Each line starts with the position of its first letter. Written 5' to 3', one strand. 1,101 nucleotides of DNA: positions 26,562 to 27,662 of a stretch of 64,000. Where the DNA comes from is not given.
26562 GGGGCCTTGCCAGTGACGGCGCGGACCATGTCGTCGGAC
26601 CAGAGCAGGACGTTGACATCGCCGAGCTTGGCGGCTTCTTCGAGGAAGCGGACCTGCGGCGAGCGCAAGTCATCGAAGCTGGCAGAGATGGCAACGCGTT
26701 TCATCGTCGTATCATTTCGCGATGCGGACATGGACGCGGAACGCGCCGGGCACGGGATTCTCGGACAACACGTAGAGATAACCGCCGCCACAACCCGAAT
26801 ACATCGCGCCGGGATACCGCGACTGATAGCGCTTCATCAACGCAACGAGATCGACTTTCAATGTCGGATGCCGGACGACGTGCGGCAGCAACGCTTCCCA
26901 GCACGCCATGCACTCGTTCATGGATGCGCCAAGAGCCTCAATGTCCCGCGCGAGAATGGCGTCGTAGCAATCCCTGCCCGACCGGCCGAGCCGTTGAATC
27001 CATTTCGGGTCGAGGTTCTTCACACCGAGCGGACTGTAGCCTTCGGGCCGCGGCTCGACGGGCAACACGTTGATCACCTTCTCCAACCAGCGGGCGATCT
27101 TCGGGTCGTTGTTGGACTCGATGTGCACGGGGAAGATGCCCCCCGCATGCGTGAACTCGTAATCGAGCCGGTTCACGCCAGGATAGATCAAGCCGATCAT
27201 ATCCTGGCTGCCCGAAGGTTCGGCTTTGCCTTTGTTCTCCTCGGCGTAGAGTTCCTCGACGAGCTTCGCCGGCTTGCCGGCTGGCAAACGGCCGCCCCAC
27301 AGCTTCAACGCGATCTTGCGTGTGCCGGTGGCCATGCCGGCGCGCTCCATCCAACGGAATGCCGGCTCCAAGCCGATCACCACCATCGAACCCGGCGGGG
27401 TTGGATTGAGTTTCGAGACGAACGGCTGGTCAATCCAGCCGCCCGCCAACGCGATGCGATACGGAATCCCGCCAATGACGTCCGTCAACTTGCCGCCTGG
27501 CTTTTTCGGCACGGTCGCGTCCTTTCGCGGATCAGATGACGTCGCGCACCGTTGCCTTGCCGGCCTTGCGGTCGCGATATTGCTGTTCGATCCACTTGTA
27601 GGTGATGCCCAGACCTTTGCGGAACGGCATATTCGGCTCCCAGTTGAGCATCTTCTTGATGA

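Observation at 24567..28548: Compact GDP-L-galactose/L-gulose-type nucleotide-sugar cluster with a possible salvage arm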

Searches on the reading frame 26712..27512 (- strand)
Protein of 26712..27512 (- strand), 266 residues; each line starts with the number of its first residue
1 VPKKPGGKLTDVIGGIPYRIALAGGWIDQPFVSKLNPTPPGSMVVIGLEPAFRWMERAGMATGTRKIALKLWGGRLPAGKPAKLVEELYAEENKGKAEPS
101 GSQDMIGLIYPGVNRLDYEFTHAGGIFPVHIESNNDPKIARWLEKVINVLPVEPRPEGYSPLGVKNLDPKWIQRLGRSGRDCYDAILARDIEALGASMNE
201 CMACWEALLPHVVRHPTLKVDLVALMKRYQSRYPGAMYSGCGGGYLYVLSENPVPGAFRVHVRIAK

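Call 4: search_protein_families(library=pfam, proteins=[window:26712-27512:-])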
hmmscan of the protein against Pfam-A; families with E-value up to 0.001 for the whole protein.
window:26712-27512:- (266 aa): 0 families

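Call 5: search_protein_families(library=ncbifam, proteins=[window:26712-27512:-])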
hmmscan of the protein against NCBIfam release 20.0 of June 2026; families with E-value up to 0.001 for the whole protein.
window:26712-27512:- (266 aa): 0 families

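Call 7: search_solved_structures(query=window:26712-27512:-, max_evalue=10, show_alignments=2)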
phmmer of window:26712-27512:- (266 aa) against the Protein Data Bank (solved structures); distinct sequences matched with E-value up to 10: 1.
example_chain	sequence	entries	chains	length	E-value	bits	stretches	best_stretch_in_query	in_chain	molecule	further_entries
9iip_A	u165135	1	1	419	0.32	13.6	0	12-33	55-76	L-fucokinase/L-fucose-1-P guanylyltransferase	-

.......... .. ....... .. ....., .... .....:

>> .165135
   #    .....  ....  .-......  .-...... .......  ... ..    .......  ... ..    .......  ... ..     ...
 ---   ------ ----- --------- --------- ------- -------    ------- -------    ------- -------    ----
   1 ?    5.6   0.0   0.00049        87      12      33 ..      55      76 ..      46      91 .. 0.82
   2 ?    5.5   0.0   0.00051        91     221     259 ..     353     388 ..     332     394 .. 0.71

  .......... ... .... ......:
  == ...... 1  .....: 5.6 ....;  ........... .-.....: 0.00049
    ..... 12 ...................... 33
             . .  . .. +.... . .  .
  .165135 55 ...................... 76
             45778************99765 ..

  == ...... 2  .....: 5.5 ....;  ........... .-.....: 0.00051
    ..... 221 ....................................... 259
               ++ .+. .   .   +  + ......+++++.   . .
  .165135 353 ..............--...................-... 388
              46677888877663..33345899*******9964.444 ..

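Call 11: find_homologous_proteins(query=window:26712-27512:-)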
Query window:26712-27512:- (266 aa): 7523 proteins with E <= 0.001 among 8000 candidates; the best 120 are listed.
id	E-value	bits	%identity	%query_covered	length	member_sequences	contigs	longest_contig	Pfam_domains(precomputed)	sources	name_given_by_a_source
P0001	5.3e-174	595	95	100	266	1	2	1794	-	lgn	-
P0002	6.6e-174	595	95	100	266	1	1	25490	-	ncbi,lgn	ncbi:MAG: hypothetical protein WA117_19930 [Verrucomicrobiia bacterium]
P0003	3.6e-159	547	89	100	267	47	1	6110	-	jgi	-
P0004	6.2e-151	520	83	100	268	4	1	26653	-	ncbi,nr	ncbi:MAG: hypothetical protein HZA91_16795 [Verrucomicrobia bacterium]|nr:hypothetical protein [Verr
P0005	1.7e-150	518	82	100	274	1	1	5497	-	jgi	jgi:hypothetical protein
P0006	1.1e-149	516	82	100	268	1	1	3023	-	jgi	jgi:hypothetical protein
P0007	1.0e-148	512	81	100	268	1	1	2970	-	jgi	jgi:hypothetical protein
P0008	1.1e-148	512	82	100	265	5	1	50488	-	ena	-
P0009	5.3e-141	487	77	97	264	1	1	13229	-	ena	-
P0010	1.2e-140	486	79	97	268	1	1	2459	-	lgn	-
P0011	1.8e-140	485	76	97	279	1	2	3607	-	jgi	jgi:hypothetical protein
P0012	2.2e-140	485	76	99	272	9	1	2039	-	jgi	-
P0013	9.0e-140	483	75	99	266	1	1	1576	-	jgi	-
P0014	1.6e-139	482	75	99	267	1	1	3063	-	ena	-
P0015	1.9e-139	482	75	97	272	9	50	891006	-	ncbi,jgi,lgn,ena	ncbi:MAG: hypothetical protein ABSH21_11635 [Verrucomicrobiia bacterium]|jgi:hypothetical protein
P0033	9.0e-137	473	76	97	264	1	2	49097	-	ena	-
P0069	7.0e-135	467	74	99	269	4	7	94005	-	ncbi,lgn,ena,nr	ncbi:MAG: hypothetical protein H8E44_17235 [Planctomycetes bacterium]|nr:hypothetical protein [Planc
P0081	1.6e-134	466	73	100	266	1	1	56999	-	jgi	jgi:hypothetical protein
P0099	5.0e-134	464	71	100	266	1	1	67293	-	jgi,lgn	jgi:hypothetical protein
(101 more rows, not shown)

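Call 12: find_encoding_contigs(protein=P0069, flank=8000, max_places=3)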
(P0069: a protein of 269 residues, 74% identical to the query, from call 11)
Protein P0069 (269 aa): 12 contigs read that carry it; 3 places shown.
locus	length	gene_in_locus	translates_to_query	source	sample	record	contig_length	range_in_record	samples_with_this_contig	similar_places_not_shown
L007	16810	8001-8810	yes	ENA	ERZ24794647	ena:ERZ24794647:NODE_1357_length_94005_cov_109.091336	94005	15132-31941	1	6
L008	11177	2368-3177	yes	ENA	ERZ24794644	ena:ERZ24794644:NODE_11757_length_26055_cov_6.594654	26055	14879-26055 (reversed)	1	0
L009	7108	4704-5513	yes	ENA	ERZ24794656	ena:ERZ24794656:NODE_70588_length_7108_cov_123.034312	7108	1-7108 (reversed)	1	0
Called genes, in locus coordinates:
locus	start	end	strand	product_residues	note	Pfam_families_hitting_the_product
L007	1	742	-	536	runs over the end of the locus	PF00150:Cellulase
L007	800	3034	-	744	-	PF01839:FG-GAP (faint), PF18370:RGI_lyase, PF13517:FG-GAP_3 (faint), PF21348:RGL11_C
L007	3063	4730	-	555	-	-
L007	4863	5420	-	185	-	-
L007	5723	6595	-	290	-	PF02311:AraC_binding, PF12833:HTH_18, PF00165:HTH_AraC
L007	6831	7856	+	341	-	PF05368:NmrA (weak), PF01073:3Beta_HSD, PF01370:Epimerase, PF16363:GDP_Man_Dehyd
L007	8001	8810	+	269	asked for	-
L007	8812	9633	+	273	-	PF01467:CTP_transf_like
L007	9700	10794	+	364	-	PF00483:NTP_transferase, PF12804:NTP_transf_3 (weak), PF22640:ManC_GMP_beta-helix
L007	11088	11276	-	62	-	-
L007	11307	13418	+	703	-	-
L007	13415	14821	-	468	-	PF14706:Tnp_DNA_bind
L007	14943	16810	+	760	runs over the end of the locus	PF02449:Glyco_hydro_42 (weak)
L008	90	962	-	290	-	PF02311:AraC_binding, PF12833:HTH_18, PF00165:HTH_AraC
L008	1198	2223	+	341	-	PF05368:NmrA (weak), PF01073:3Beta_HSD, PF01370:Epimerase, PF16363:GDP_Man_Dehyd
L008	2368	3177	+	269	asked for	-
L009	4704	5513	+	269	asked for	-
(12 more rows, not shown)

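Call 13: find_encoding_contigs(protein=P0015, flank=8000, max_places=3)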
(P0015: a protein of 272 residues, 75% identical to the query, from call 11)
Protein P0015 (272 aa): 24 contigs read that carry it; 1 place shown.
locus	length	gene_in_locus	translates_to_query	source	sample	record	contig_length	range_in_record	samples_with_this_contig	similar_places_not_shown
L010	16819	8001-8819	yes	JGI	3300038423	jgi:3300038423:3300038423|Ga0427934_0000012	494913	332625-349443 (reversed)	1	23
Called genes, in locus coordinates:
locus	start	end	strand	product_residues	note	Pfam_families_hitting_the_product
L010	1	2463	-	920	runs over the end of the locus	PF11721:Malectin, PF00933:Glyco_hydro_3, PF01915:Glyco_hydro_3_C, PF14310:Fn3-like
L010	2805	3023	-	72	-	-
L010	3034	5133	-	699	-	PF00474:SSF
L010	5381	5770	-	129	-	PF05025:RbsD_FucU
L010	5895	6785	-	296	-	PF02311:AraC_binding, PF00165:HTH_AraC (weak), PF12833:HTH_18, PF00165:HTH_AraC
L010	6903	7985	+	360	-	PF01073:3Beta_HSD, PF01370:Epimerase, PF05368:NmrA, PF13460:NAD_binding_10, PF16363:GDP_Man_Dehyd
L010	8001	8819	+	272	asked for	-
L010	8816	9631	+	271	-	PF01467:CTP_transf_like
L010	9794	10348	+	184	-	PF28549:NDPSase_N (weak), PF00293:NUDIX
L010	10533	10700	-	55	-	PF16561:AMPK1_CBM (weak)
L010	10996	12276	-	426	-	PF06134:RhaA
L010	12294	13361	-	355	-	PF00596:Aldolase_II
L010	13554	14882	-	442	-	PF13088:BNR_2 (faint), PF15892:BNR_4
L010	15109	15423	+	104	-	PF05336:rhaM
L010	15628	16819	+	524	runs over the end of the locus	PF21546:FGGY_C_2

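Call 19: find_related_loci(query=window:26712-27512:-, collection=genome_contigs, flank=10000)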
Query window:26712-27512:- (266 aa) in genome_contigs; peptide patterns used: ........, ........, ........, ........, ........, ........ (x = any residue, [..] = any of these).
600 stretches matched a pattern (row limit reached: there are more); 571 encode a relative of the query (tblastn E <= 1e-3); the best 80 are kept; 80 distinct loci.
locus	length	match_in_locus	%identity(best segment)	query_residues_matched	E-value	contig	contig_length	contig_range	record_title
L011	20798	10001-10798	96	1-266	3e-175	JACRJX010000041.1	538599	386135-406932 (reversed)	MAG: Verrucomicrobia bacterium isolate NC_groundwater_1840_Pr3_B-0.1um_61_25 SR-2_scaffold_141_3345008, whole genome sho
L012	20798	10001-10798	89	1-266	7e-162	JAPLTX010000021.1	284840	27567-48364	MAG: Verrucomicrobia bacterium isolate LacPavin_0818_WC55_MAG_62_14 LacPavin_0818_WC55_scaffold_205310, whole genome sho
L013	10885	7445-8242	89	1-266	2e-159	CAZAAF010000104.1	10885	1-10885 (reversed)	MAG TPA_asm: uncultured Verrucomicrobiota bacterium isolate binchicken_co261_17 genome assembly, contig: NODE_406_length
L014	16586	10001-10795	82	1-265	2e-150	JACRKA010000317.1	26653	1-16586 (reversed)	MAG: Verrucomicrobia bacterium isolate NC_groundwater_1843_Pr3_B-0.1um_65_12 SR-2_scaffold_141_3145294, whole genome sho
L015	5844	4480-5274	81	1-265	1e-148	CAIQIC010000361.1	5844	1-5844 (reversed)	MAG: uncultured Lentisphaerae bacterium isolate AlinenSedimentsCore2_bin-2051 genome assembly, contig: bin-2051:361/573,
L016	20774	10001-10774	77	8-265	3e-139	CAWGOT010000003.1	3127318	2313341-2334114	MAG: uncultured Planctomycetia bacterium isolate MFD05580.bin.2.48 genome assembly, contig: contig_16390, whole genome s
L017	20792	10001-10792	74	8-265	9e-139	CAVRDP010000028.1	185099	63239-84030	MAG: uncultured Planctomycetia bacterium isolate MFD01231.bin.2.30 genome assembly, contig: contig_12795, whole genome s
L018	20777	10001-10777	74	8-266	8e-139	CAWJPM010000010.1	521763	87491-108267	MAG: Pirellulales bacterium isolate MFD04492.bin.2.107 genome assembly, contig: contig_2021, whole genome shotgun sequen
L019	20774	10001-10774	75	9-266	2e-138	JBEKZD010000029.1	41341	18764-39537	MAG: Verrucomicrobiia bacterium isolate SPRUCE 690 SPRUCE_690_29, whole genome shotgun sequence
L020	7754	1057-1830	75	9-266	5e-135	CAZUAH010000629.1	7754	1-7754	MAG TPA_asm: uncultured Pirellulaceae bacterium isolate SRP077602_co5_269 genome assembly, contig: NODE_37621_length_775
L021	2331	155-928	74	9-266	2e-143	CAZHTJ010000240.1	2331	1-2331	MAG TPA_asm: uncultured Acidobacterium sp. isolate binchicken_co3_235 genome assembly, contig: NODE_165211_length_2331_c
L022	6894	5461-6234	75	8-265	5e-135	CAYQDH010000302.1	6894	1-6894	MAG TPA_asm: uncultured Anaerolineales bacterium isolate SRP192927_co7_575 genome assembly, contig: NODE_24827_length_68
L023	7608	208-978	74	9-265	1e-134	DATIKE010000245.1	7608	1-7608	MAG TPA_asm: Phycisphaerae bacterium isolate SMAG_U15710 k141_77646, whole genome shotgun sequence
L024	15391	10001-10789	74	3-266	1e-134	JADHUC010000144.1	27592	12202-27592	MAG: Pirellulaceae bacterium isolate BS150m-G36 BS-150m-C1429, whole genome shotgun sequence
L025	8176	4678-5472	72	1-265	2e-134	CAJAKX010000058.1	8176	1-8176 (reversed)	MAG: uncultured Opitutae bacterium isolate A-3_bin-153 genome assembly, contig: bin-153:058/459, whole genome shotgun se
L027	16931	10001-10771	74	8-265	2e-133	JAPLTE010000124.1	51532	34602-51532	MAG: Verrucomicrobia bacterium isolate LacPavin_0818_WC40_MAG_59_38 LacPavin_0818_WC40_scaffold_362019, whole genome sho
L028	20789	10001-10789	72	4-266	9e-134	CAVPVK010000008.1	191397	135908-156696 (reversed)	MAG: uncultured Planctomycetia bacterium isolate MFD00082.bin.2.49 genome assembly, contig: contig_20759, whole genome s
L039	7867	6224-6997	71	9-266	4e-131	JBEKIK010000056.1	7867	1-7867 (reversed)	MAG: Thermoguttaceae bacterium isolate SPRUCE 299 SPRUCE_299_56, whole genome shotgun sequence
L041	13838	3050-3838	73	4-266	4e-130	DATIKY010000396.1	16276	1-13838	MAG TPA_asm: Sedimentisphaerales bacterium isolate SMAG_U15730 k141_24065, whole genome shotgun sequence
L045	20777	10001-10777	72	8-266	4e-130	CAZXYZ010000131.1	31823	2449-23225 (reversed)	MAG TPA_asm: uncultured Pirellulaceae bacterium isolate binchicken_co16_356 genome assembly, contig: NODE_2354_length_31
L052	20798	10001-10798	69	1-266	1e-129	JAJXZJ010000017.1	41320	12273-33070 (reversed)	MAG: bacterium isolate BP7.bin47 NODE_1142_length_41320_cov_2.887796, whole genome shotgun sequence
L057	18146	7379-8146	71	9-264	5e-129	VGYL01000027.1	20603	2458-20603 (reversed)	MAG: Planctomycetota bacterium isolate K_DeepCast_250m_m1_352 K_DeepCast_250m_m1_352_Ga0194125_10004924, whole genome sh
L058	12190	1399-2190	71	1-264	6e-129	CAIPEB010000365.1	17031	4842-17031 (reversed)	MAG: uncultured Planctomycetaceae bacterium isolate LaPlata-15m-b_bin-253 genome assembly, contig: bin-253:365/789, whol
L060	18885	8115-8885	71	9-265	2e-128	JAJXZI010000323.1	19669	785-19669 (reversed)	MAG: bacterium isolate BP7.bin46 NODE_4000_length_19669_cov_1.370484, whole genome shotgun sequence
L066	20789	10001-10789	69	4-266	1e-127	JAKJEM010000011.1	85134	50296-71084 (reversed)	MAG: Planctomycetota bacterium isolate UR.bin147 NODE_11_length_85134_cov_4.153403, whole genome shotgun sequence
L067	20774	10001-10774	69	9-266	1e-127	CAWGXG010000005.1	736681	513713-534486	MAG: uncultured Chloroflexia bacterium isolate MFD02416.bin.2.176 genome assembly, contig: contig_66901, whole genome sh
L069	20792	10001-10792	69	1-264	6e-128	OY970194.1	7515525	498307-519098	MAG: Sedimentisphaerales bacterium isolate MFD00905.bin.c.1 genome assembly, chromosome: 1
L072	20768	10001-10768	69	9-264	5e-127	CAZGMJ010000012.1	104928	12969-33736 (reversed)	MAG TPA_asm: uncultured Pirellulales bacterium isolate binchicken_co17_417 genome assembly, contig: NODE_555_length_1049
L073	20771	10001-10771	70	8-264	5e-127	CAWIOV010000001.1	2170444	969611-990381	MAG: uncultured Chloroflexia bacterium isolate MFD01689.bin.1.12 genome assembly, contig: contig_11975, whole genome sho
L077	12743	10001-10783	70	2-264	1e-126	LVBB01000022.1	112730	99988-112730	MAG: Phycisphaerales bacterium Planc_01 Planc_01_contig_1252, whole genome shotgun sequence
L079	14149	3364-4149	68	3-264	8e-127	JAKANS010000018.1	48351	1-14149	MAG: bacterium isolate WY5.bin88 NODE_1011_length_48351_cov_2.523971, whole genome shotgun sequence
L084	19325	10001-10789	70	2-266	1e-126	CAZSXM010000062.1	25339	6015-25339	MAG TPA_asm: uncultured Pirellulales bacterium isolate SRP241326_co3_290 genome assembly, contig: NODE_2741_length_25339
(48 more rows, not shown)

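Call 35: search_protein_families(library=pfam, proteins=[L052:14659-16005:+, L072:11723-13387:+, L027:15075-16835:-, L018:7791-8615:-, L018:19467-20777:-, L039:4090-5163:-, L067:6040-7080:+, L045:6038-7624:+, L073:14411-16225:+, L041:6280-7674:-], max_evalue=0.00001)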
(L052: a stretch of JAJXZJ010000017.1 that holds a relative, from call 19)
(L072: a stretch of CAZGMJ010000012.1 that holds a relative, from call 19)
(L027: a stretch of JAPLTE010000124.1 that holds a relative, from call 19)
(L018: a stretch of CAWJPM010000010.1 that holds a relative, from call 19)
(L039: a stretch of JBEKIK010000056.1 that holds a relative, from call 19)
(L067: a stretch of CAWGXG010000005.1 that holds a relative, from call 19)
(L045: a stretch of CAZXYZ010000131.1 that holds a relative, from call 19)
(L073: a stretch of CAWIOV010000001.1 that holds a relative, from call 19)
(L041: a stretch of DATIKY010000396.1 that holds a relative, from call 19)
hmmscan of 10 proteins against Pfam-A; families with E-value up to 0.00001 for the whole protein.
L052:14659-16005:+ (448 aa): 2 families
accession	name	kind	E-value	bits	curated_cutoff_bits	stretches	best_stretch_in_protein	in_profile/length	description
PF19051.5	GFO_IDH_MocA_C2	-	1e-17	65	23.3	1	234-447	44-253/254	Oxidoreductase family, C-terminal alpha/beta domain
PF01408.29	GFO_IDH_MocA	-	9.3e-17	62.3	24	1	70-189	6-119/120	Oxidoreductase family, NAD-binding Rossmann fold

L072:11723-13387:+ (554 aa): 4 families
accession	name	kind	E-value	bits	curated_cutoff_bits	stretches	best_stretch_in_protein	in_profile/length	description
PF00884.28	Sulfatase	-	6.8e-51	173.8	25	1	36-386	1-301/301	Sulfatase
PF16347.10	SGSH_C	-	1.2e-47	162.3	29.3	1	334-502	1-153/154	N-sulphoglucosamine sulphohydrolase, C-terminal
PF14707.11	Sulfatase_C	-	1.1e-07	32.9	30.9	1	422-521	6-113/127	C-terminal region of aryl-sulfatase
PF01663.27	Phosphodiest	-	5e-07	30.1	23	0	294-331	184-221/342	Type I phosphodiesterase / nucleotide pyrophosphatase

L027:15075-16835:- (586 aa): 2 families
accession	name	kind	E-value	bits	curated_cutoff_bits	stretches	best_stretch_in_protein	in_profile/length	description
PF01120.23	Alpha_L_fucos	-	3.6e-77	260.6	25.2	1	70-465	10-345/345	Alpha-L-fucosidase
PF16757.11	Fucosidase_C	-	8.4e-09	36.3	25.6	1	504-584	7-87/88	Alpha-L-fucosidase C-terminal domain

L018:7791-8615:- (274 aa): 1 family
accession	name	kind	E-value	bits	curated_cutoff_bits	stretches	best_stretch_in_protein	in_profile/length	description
PF04337.18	DUF480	-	3e-45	154.4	25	1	19-158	1-143/149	Protein of unknown function, DUF480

L018:19467-20777:- (436 aa): 3 families
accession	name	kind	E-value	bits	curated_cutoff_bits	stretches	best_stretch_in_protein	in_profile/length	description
PF02518.31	HATPase_c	-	9.8e-26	90.8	26.4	1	294-398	3-107/111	Histidine kinase-, DNA gyrase B-, and HSP90-like ATPase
PF00512.31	HisKA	-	1.1e-11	45.1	26.9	1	183-244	2-60/66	His Kinase A (phospho-acceptor) domain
PF00072.30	Response_reg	-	5.1e-11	43.2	30.2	1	44-133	21-109/111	Response regulator receiver domain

L039:4090-5163:- (357 aa): 1 family
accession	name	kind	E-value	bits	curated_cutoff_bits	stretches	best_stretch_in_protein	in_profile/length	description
PF04616.20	Glyco_hydro_43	-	3.1e-55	188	32.2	1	57-342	9-288/288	Glycosyl hydrolases family 43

L067:6040-7080:+ (346 aa): 2 families
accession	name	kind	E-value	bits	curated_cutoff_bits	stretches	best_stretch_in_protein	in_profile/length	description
PF00005.33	ABC_tran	-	7.7e-33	114.4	25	1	39-189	2-136/137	ABC transporter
PF08352.17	oligo_HPY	-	9.3e-20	71.2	27.1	1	241-308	1-65/65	Oligopeptide/dipeptide transporter, C-terminal region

L045:6038-7624:+ (528 aa): 1 family
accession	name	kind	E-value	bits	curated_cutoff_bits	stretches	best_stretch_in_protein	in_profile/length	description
PF04734.18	Ceramidase_alk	-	1.4e-08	34.3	32.1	1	94-243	3-159/509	Neutral/alkaline non-lysosomal ceramidase, N-terminal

L073:14411-16225:+ (604 aa): 3 families
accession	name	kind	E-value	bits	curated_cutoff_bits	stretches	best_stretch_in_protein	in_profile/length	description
PF07882.17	Fucose_iso_N2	-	1.1e-93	312.4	22.3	1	189-368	1-180/180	L-fucose isomerase, second N-terminal domain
PF07881.17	Fucose_iso_N1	-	3.3e-80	268.3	28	1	21-188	2-169/169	L-fucose isomerase, first N-terminal domain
PF02952.23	Fucose_iso_C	-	7.6e-48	162.2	29.3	1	404-567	1-143/143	L-fucose isomerase, C-terminal domain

L041:6280-7674:- (464 aa): 1 family
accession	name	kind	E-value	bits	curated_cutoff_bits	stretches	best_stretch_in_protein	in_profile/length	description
PF22244.2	GCE_fung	-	1.9e-28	100.3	27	1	256-412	76-231/231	Glucuronyl esterase, fungi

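Call 36: search_protein_representatives(protein=window:26712-27512:-)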
Query: 266 residues. Proteins with E-value up to 0.001 (for the whole library): 681; up to 1e-10: 455; up to 1e-30: 129. The best 150 are listed.
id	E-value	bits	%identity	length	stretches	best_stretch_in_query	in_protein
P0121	1.6e-123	428.0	69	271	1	7-264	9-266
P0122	1.6e-88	313.2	60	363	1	9-236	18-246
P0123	8.5e-86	304.3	61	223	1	43-265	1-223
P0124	7.4e-72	258.5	63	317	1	5-185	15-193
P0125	5.3e-70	252.4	69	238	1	75-227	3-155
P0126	1.9e-69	250.6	65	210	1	82-243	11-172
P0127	3.3e-66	240.0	71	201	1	43-200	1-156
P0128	5.2e-66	239.3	65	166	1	9-166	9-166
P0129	8.1e-66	238.7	70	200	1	11-161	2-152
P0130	1.2e-65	238.1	67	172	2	76-187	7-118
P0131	2.1e-64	234.1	47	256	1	9-262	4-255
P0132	4.1e-64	233.1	60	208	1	28-196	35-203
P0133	5.6e-63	229.4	64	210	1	13-181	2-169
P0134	3.0e-61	223.7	53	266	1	9-257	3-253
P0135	8.7e-61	222.2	68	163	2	160-264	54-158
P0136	8.8e-60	218.9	46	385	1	14-265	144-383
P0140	8.7e-58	212.3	46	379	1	16-264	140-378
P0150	4.7e-52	193.5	44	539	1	16-263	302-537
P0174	3.2e-43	164.5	42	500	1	8-255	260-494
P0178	4.3e-42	160.9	40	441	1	7-262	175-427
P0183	2.4e-41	158.4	39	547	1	11-263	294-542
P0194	1.0e-38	149.7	37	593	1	16-263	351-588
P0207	1.2e-36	143.0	41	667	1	16-261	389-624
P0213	9.3e-36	140.1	40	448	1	15-263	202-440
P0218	4.9e-35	137.7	35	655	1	7-263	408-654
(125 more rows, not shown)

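Call 37: search_protein_families(library=pfam, proteins=[P0136, P0140, P0150, P0174, P0183, P0194, P0207, P0218, P0178, P0213], max_evalue=0.001)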
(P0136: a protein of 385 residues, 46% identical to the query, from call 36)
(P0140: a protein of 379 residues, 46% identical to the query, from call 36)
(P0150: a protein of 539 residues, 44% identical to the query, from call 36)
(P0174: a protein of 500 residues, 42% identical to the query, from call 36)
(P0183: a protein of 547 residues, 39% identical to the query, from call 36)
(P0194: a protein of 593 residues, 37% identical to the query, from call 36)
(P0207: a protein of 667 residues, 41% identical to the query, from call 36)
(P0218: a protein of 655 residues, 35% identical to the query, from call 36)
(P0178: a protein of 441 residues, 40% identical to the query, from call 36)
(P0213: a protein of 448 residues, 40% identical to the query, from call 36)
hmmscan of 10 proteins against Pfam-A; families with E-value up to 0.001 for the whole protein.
P0136 (385 aa): 1 family
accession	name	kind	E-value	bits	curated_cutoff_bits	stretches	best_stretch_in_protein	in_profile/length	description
PF01467.32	CTP_transf_like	-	7.8e-12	46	21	1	8-98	2-89/133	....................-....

P0140 (379 aa): 1 family
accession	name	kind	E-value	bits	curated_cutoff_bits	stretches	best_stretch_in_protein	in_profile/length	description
PF01467.32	CTP_transf_like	-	1.5e-07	32.2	21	1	7-90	2-82/133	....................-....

P0150 (539 aa): 2 families
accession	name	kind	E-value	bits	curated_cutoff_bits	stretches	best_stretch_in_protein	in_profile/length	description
PF01467.32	CTP_transf_like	-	1.9e-23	83.6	21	2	26-160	2-132/133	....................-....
PF06574.18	FAD_syn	-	0.00056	20.2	27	0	168-195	5-32/158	FAD synthetase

P0174 (500 aa): 0 families

P0183 (547 aa): 1 family
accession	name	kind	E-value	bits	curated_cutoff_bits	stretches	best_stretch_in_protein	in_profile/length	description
PF01467.32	CTP_transf_like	-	2e-12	47.9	21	1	153-248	2-94/133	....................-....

P0194 (593 aa): 2 families
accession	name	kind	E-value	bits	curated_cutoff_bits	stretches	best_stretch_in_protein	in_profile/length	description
PF05336.19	rhaM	-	2e-19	70.2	23.4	1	11-109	4-103/105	L-rhamnose mutarotase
PF01467.32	CTP_transf_like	-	1.6e-13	51.4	21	1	219-346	2-131/133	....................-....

P0207 (667 aa): 5 families
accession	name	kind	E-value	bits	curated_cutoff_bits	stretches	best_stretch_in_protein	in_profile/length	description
PF00535.33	Glycos_transf_2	-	2.1e-28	99.8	23.3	1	16-135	1-117/168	Glycosyl transferase family 2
PF13641.12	Glyco_tranf_2_3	-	1.6e-14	54.9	27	1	14-238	2-227/230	Glycosyltransferase like family 2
PF10111.15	Glyco_tranf_2_2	-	3.9e-11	43.4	27.3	1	16-115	1-100/276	Glycosyltransferase like family 2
PF13632.12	Glyco_trans_2_3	-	8.7e-10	39.2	27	1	99-294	1-196/198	Glycosyl transferase family group 2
PF13506.12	Glyco_transf_21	-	0.00016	21.7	21.7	1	91-223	25-155/174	Glycosyl transferase family 21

P0218 (655 aa): 3 families
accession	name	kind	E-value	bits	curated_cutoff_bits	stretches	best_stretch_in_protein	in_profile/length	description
PF01048.26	PNP_UDP_1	-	6.7e-12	45.7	25.1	1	8-247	3-228/233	Phosphorylase superfamily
PF08544.19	GHMP_kinases_C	-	1.3e-06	29.1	21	1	578-644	2-71/85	GHMP kinases C terminal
PF01467.32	CTP_transf_like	-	4.9e-05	24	21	1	296-379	6-86/133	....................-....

P0178 (441 aa): 1 family
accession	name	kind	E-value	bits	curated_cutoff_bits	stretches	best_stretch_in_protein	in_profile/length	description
PF01467.32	CTP_transf_like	-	3.9e-07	30.8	21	1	34-123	2-88/133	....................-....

P0213 (448 aa): 2 families
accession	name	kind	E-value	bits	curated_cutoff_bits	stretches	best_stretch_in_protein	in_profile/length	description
PF12919.13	TcdA_TcdB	-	6e-09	36.1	23.6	1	4-42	1-38/382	TcdA/TcdB catalytic glycosyltransferase domain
PF04488.21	Gly_transf_sug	-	6.8e-08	33.5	23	1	21-90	5-84/93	Glycosyltransferase sugar-binding region containing DXD motif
